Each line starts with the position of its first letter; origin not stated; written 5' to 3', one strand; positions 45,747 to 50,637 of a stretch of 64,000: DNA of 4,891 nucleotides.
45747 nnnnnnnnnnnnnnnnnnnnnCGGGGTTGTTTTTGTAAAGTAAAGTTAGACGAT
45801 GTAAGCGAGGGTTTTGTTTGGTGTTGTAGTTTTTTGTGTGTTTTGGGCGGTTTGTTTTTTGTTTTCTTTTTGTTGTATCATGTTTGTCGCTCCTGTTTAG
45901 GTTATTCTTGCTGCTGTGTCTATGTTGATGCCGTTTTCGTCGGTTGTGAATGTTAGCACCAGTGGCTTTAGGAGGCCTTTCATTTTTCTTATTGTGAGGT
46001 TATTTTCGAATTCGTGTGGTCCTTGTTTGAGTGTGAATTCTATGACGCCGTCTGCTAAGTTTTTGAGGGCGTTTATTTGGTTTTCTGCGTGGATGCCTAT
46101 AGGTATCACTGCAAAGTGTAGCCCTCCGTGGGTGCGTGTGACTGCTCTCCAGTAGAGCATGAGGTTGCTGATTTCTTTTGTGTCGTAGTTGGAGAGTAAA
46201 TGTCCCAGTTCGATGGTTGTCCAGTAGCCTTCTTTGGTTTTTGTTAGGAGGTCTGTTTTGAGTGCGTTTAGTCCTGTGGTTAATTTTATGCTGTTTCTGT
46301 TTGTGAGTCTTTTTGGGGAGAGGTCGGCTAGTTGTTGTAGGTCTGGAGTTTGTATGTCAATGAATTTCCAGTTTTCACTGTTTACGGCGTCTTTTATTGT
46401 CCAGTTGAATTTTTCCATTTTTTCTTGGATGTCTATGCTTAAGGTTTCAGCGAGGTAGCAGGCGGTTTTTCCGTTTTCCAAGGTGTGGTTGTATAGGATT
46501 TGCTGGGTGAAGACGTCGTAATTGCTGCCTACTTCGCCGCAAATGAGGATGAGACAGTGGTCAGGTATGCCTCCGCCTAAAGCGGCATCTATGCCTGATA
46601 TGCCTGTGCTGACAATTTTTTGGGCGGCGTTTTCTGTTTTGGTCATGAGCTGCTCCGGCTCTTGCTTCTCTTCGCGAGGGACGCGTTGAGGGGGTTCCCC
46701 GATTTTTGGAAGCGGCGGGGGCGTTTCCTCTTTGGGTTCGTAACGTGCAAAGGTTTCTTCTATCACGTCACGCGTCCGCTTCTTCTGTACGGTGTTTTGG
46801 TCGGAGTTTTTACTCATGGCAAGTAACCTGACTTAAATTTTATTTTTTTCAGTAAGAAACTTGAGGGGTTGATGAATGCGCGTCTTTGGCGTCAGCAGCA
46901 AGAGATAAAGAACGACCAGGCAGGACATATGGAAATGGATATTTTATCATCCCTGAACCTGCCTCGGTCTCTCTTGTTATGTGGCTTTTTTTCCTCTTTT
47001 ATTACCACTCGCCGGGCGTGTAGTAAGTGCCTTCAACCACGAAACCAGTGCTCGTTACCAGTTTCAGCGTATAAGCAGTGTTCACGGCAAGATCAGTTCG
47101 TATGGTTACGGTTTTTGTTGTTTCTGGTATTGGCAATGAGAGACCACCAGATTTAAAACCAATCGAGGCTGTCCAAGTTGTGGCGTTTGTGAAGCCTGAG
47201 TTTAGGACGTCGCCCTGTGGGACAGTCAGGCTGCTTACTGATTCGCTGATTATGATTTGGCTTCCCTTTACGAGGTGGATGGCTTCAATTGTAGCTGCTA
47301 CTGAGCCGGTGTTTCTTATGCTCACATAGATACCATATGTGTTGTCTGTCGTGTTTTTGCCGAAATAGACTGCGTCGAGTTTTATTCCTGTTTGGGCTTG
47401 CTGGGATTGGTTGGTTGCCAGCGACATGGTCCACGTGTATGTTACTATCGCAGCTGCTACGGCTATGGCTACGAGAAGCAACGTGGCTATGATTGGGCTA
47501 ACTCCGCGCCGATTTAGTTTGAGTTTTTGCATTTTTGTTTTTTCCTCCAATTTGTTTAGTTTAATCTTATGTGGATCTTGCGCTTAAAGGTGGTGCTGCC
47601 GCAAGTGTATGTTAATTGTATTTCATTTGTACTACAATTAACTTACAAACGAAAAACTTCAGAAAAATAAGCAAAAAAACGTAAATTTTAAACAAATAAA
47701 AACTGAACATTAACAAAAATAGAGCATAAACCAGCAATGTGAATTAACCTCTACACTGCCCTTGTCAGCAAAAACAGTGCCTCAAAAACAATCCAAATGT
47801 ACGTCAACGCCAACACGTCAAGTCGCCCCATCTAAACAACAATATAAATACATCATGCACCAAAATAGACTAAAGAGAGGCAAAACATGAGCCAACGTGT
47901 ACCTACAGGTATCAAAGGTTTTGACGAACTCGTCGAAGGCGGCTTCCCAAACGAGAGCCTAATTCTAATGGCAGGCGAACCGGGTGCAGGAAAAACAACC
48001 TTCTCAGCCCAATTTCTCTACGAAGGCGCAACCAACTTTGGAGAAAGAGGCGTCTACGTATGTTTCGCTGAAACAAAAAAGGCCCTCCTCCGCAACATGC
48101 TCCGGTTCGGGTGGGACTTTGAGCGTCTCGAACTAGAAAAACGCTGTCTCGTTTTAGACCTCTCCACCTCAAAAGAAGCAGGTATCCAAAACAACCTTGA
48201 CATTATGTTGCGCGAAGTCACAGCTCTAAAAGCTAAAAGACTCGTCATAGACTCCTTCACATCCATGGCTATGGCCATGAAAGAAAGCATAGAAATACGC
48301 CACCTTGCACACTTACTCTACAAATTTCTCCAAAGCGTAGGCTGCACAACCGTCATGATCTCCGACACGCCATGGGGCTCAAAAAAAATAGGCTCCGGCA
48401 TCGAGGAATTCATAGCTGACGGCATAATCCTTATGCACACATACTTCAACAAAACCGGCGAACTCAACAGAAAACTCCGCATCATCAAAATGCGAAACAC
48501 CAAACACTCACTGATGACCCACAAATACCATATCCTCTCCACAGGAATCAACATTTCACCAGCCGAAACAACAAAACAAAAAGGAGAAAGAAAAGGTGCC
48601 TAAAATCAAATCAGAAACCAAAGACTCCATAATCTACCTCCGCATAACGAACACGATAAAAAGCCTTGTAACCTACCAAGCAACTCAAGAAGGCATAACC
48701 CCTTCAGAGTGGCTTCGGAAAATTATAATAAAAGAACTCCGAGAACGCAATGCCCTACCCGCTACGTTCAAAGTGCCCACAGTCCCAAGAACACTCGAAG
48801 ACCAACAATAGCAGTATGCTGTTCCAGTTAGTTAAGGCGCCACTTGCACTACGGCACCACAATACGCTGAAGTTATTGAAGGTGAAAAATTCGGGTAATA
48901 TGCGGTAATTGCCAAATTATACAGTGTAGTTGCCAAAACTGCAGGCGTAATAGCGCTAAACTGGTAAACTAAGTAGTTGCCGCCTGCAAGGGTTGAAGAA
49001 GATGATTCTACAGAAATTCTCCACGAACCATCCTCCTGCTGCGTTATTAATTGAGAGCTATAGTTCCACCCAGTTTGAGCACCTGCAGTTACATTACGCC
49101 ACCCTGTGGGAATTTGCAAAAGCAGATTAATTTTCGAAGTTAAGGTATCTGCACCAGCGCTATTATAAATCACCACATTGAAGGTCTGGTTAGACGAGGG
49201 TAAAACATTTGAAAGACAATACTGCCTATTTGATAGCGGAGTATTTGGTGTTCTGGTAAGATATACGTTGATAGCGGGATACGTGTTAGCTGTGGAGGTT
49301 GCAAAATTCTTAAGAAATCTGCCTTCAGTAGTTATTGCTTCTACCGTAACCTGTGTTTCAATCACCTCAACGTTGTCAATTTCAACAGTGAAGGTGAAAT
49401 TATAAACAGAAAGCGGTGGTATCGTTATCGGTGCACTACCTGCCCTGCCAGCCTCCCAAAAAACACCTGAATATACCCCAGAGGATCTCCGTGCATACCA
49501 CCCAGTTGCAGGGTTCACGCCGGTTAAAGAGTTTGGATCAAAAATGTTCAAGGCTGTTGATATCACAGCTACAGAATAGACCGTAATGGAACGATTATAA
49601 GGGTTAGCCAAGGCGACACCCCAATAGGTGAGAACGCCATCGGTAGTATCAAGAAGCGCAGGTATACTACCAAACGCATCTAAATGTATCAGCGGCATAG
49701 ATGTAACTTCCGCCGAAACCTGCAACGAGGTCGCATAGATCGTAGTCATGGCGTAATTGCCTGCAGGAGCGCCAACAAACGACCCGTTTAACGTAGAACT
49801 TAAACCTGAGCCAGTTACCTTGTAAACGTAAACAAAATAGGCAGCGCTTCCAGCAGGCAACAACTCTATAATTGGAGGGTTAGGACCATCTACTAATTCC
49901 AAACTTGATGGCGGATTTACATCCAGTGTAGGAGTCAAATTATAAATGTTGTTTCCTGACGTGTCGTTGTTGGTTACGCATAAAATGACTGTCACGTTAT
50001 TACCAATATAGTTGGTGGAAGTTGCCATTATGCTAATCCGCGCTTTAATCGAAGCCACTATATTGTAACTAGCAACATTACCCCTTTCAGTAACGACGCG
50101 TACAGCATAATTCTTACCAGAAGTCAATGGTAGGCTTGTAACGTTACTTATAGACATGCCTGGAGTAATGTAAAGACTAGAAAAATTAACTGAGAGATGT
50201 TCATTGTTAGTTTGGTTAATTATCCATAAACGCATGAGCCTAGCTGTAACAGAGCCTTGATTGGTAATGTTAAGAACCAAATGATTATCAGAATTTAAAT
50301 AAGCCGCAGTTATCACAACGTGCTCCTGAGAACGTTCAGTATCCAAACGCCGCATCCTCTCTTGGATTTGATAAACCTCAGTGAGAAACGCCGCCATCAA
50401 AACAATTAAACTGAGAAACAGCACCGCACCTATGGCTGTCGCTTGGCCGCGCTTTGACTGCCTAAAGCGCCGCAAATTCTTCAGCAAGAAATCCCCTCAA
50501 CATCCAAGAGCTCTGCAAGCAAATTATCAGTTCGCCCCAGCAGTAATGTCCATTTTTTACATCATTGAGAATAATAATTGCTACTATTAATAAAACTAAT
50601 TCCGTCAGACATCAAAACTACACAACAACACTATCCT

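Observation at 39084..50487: Sensor-linked second type IV filament module: PAS-DUF835, FlaI-like ATPase, split platform, zinc-ribbon protein, KaiC-like pair, RHH and pilins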

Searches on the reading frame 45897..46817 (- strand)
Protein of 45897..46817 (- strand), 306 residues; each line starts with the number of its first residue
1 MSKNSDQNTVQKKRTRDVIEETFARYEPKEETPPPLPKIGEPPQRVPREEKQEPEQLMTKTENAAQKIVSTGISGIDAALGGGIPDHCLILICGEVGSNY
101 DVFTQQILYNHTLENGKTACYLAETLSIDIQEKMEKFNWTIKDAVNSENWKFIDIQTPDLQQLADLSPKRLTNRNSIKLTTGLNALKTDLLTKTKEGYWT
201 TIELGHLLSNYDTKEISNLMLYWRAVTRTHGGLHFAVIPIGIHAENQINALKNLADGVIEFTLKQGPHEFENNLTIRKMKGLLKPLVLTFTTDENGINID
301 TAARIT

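Call 4: search_protein_families(library=pfam, proteins=[window:45897-46817:-], max_evalue=0.01)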
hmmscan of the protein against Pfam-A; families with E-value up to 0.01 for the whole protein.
window:45897-46817:- (306 aa): 2 families
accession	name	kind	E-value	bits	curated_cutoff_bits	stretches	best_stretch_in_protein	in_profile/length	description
PF06745.19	ATPase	-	1.2e-15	58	26.6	1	69-165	1-98/231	KaiC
PF05625.17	PAXNEB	-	4.5e-05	23.1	28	0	64-95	14-45/366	PAXNEB protein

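Call 28: search_protein_families(library=ncbifam, proteins=[window:45897-46817:-], max_evalue=0.001)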
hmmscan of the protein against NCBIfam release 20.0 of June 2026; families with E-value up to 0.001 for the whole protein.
window:45897-46817:- (306 aa): 8 families
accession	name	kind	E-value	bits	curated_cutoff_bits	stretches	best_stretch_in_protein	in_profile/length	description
TIGR03877.1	thermo_KaiC_1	hypoth_equivalog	4.8e-13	49.2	307.25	1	68-162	3-97/238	KaiC domain-containing protein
NF052589.1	ArlH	equivalog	3.3e-12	46.6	215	1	76-284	9-205/229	archaellum protein ArlH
NF004723.0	PRK06067.1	subfamily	1.5e-11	44.3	194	1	59-168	6-115/243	flagellar accessory protein FlaH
NF006799.0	PRK09302.1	equivalog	9.7e-11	40.9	408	1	65-157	9-102/515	circadian clock protein KaiC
TIGR03880.1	KaiC_arch_3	hypoth_equivalog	7.8e-09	35.4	249.45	1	72-162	1-90/224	KaiC domain-containing protein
TIGR03881.1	KaiC_arch_4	hypoth_equivalog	3.3e-08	33.5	247.8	1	69-159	3-89/231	KaiC domain-containing protein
NF006320.0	PRK08533.1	equivalog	1e-05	25.3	215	1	76-155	13-92/230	flagellar accessory protein FlaH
TIGR02655.1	circ_KaiC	equivalog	0.00034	19.4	546.25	1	69-159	3-93/484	circadian clock protein KaiC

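Call 93: search_solved_structures(query=window:45897-46817:-, max_evalue=0.001)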
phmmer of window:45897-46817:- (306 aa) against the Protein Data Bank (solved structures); distinct sequences matched with E-value up to 0.001: 33.
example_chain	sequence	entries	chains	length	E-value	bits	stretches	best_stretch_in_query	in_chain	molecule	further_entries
2dr3_A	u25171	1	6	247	2.7e-10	43.2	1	68-157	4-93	UPF0273 protein PH0284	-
8zn6_F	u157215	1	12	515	2.7e-07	33.3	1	62-159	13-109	KaiC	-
8zn5_B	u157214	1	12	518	3.5e-07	32.9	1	66-160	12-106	KaiC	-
5jwq_A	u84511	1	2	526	6.9e-07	32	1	57-164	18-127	Circadian clock protein kinase KaiC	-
7dy1_A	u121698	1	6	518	7.9e-07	31.8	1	58-164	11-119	Circadian clock protein kinase KaiC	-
4o0m_A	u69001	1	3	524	8.2e-07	31.7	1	58-164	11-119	Circadian clock protein kinase KaiC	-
8zn7_D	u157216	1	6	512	2.1e-06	30.4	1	65-164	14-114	KaiC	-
8jon_A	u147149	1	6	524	5.4e-06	29.1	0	66-164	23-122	Circadian clock oscillator protein KaiC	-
9ofh_A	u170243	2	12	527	1.3e-05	27.8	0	61-159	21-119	Circadian clock oscillator protein KaiC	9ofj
2zts_A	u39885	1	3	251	1.4e-05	27.6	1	68-142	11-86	Putative uncharacterized protein PH0186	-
3k0e_A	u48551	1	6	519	1.6e-05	27.5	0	62-159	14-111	Circadian clock protein kinase KaiC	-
7dyi_A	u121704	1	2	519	1.6e-05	27.5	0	62-159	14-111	Circadian clock protein kinase KaiC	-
3k0f_A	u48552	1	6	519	1.6e-05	27.5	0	62-159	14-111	Circadian clock protein kinase KaiC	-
1u9i_A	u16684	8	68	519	1.6e-05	27.5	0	62-159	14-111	KaiC | Circadian clock protein kinase kaiC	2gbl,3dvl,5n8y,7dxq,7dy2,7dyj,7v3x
3jzm_A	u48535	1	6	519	1.6e-05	27.5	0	62-159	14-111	Circadian clock protein kinase kaiC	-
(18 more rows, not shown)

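Call 98: search_protein_families(library=padloc, proteins=[window:45897-46817:-], max_evalue=0.001)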
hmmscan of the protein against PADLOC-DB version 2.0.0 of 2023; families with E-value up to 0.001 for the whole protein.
window:45897-46817:- (306 aa): 0 families

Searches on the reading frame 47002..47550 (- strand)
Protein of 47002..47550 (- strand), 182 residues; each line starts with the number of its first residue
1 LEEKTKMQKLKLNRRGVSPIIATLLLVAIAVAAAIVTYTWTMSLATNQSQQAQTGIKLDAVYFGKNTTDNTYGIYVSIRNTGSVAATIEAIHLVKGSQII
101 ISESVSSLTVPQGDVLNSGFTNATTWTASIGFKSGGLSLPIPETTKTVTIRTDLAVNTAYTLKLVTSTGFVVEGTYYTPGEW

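Call 4: search_protein_families(library=pfam, proteins=[window:47002-47550:-], max_evalue=0.01)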
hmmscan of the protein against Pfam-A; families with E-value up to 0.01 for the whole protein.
window:47002-47550:- (182 aa): 1 family
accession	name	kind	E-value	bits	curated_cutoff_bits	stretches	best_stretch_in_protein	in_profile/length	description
PF07790.16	Pilin_N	-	3.8e-05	24.9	25.2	1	15-80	1-58/78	Archaeal Type IV pilin, N-terminal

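Call 28: search_protein_families(library=ncbifam, proteins=[window:47002-47550:-], max_evalue=0.001)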
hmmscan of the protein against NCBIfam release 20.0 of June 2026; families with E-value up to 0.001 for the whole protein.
window:47002-47550:- (182 aa): 2 families
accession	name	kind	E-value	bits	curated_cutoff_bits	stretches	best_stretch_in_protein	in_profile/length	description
TIGR02537.2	arch_flag_Nterm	domain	3.7e-09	35.9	20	1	13-42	1-30/33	archaellin/type IV pilin N-terminal domain-containing protein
NF046073.1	UpsA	equivalog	9.1e-08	32.3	130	1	14-112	1-95/136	pilin subunit UpsA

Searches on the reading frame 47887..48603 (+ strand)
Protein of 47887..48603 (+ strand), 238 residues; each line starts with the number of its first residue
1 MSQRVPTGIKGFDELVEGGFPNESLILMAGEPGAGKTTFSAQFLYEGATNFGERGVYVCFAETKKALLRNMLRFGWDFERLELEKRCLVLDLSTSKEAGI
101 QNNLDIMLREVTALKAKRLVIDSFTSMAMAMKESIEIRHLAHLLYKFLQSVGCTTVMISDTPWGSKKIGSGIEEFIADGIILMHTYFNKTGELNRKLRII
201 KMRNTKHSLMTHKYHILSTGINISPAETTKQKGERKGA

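Call 4: search_protein_families(library=pfam, proteins=[window:47887-48603:+], max_evalue=0.01)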
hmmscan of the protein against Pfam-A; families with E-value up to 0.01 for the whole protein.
window:47887-48603:+ (238 aa): 9 families
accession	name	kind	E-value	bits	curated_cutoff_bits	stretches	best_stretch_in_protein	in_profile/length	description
PF06745.19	ATPase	-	3.6e-63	213.5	26.6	1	5-226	1-229/231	KaiC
PF13481.12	AAA_25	-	7.2e-08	32.7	27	1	13-158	23-187/195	AAA domain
PF03796.21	DnaB_C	-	7.6e-07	29.2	27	1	5-127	2-112/255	DnaB-like helicase C terminal domain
PF05729.18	NACHT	-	9e-05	22.8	26.7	1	25-175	2-143/167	NACHT domain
PF07088.17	GvpD_P-loop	-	0.001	19.4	24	0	26-199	13-188/189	GvpD gas vesicle protein, P-loop domain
PF20720.3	nSTAND3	-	0.0019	18.4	27.2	0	23-49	17-43/155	Novel STAND NTPase 3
PF06414.18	Zeta_toxin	-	0.0047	16.8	22.3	1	24-47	17-40/199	Zeta toxin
PF13401.12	AAA_22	-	0.0076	17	27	0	23-128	5-97/130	AAA domain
PF12846.13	AAA_10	-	0.0092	15.5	27.5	0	16-203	14-198/362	AAA-like domain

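Call 28: search_protein_families(library=ncbifam, proteins=[window:47887-48603:+], max_evalue=0.001)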
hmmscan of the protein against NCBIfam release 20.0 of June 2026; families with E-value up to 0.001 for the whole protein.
window:47887-48603:+ (238 aa): 15 families
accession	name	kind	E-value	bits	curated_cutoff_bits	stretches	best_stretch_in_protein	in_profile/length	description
NF006799.0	PRK09302.1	equivalog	5.3e-46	157.2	408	1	3-228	11-243/515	circadian clock protein KaiC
TIGR03877.1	thermo_KaiC_1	hypoth_equivalog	3.7e-39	134.6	307.25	1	3-227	2-236/238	KaiC domain-containing protein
TIGR03880.1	KaiC_arch_3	hypoth_equivalog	4.7e-37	127.7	249.45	1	8-223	1-217/224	KaiC domain-containing protein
TIGR02655.1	circ_KaiC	equivalog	1.9e-33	115.9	546.25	1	4-227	2-232/484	circadian clock protein KaiC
TIGR03881.1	KaiC_arch_4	hypoth_equivalog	8.6e-33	113.9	247.8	1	3-217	1-221/231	KaiC domain-containing protein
NF052589.1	ArlH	equivalog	1.9e-13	50.7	215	1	13-146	10-147/229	archaellum protein ArlH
NF004723.0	PRK06067.1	subfamily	3.9e-13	49.5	194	1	5-134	16-148/243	flagellar accessory protein FlaH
TIGR03878.1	thermo_KaiC_2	hypoth_equivalog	6.9e-13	48.5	232.2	1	18-220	31-250/259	KaiC domain-containing protein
TIGR00416.1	sms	equivalog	8.4e-08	31.4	403.05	1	3-184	74-244/454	DNA repair protein RadA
NF006320.0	PRK08533.1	equivalog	2.2e-06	27.5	215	1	15-149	16-151/230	flagellar accessory protein FlaH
TIGR00665.1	DnaB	equivalog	7.3e-06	25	385.25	1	4-56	177-228/435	replicative DNA helicase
NF004629.0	PRK05973.1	equivalog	3.6e-05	22.9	156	1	23-159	64-190/237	DNA helicase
TIGR03600.1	phage_DnaB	exception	9.6e-05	21.5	498.65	1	5-68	177-239/421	phage replicative helicase, DnaB family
NF003301.0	PRK04301.1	equivalog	0.00045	19.5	259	0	4-42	82-120/316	DNA repair and recombination protein RadA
NF006861.0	PRK09361.1-1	equivalog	0.00097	18.7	278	0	1-58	1-57/235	DNA repair and recombination protein RadB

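Call 98: search_protein_families(library=padloc, proteins=[window:47887-48603:+], max_evalue=0.001)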
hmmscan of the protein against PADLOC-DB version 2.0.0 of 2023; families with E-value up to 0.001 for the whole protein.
window:47887-48603:+ (238 aa): 1 family
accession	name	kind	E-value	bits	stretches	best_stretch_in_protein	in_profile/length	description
PDLC04140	mad8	-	3.3e-09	34.7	2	20-64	24-68/314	mads_8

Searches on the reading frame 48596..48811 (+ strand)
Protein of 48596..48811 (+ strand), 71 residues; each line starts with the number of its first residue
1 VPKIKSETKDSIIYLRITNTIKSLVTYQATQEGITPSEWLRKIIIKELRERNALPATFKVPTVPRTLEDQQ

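Call 4: search_protein_families(library=pfam, proteins=[window:48596-48811:+], max_evalue=0.01)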
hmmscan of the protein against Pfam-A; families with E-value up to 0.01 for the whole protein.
window:48596-48811:+ (71 aa): 1 family
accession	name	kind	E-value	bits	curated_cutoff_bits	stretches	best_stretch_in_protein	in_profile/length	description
PF21983.2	NikA-like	-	0.0024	18.4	27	1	8-46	2-40/72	Mobilization protein NikA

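Call 98: search_protein_families(library=padloc, proteins=[window:48596-48811:+], max_evalue=0.001)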
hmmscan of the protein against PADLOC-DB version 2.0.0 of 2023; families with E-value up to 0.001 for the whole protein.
window:48596-48811:+ (71 aa): 0 families

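Call 102: search_protein_families(library=pfam, proteins=[window:48596-48811:+], max_evalue=0.1)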
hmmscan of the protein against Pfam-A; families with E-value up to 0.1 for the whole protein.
window:48596-48811:+ (71 aa): 3 families
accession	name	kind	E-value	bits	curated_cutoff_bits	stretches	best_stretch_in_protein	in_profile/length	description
PF21983.2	NikA-like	-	0.0024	18.4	27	1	8-46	2-40/72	Mobilization protein NikA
PF04221.18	RelB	-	0.014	15.7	22.4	1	11-61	2-51/82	RelB antitoxin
PF19807.5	DUF6290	-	0.062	13.9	27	1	11-47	2-38/72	Family of unknown function (DUF6290)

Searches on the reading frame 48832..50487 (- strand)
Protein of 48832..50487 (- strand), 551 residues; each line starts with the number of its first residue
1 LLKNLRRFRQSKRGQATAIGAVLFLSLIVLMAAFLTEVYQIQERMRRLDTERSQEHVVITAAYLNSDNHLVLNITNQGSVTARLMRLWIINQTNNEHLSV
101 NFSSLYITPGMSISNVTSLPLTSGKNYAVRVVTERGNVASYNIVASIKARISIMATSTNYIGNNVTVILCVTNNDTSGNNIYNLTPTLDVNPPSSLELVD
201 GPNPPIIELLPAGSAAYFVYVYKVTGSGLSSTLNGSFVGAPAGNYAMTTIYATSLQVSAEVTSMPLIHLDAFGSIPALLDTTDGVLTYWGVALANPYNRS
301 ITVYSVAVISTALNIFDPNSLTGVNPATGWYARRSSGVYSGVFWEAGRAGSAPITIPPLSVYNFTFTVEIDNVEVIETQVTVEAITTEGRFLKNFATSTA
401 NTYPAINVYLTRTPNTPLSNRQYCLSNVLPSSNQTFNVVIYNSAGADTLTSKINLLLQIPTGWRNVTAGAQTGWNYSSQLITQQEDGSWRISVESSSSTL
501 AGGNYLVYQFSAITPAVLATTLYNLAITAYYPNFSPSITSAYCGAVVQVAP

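Call 4: search_protein_families(library=pfam, proteins=[window:48832-50487:-], max_evalue=0.01)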
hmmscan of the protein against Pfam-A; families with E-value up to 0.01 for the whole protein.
window:48832-50487:- (551 aa): 0 families

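Call 28: search_protein_families(library=ncbifam, proteins=[window:48832-50487:-], max_evalue=0.001)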
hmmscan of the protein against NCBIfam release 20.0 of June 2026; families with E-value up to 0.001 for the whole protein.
window:48832-50487:- (551 aa): 0 families

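Call 98: search_protein_families(library=padloc, proteins=[window:48832-50487:-], max_evalue=0.001)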
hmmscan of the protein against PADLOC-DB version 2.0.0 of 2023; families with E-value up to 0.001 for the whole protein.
window:48832-50487:- (551 aa): 0 families
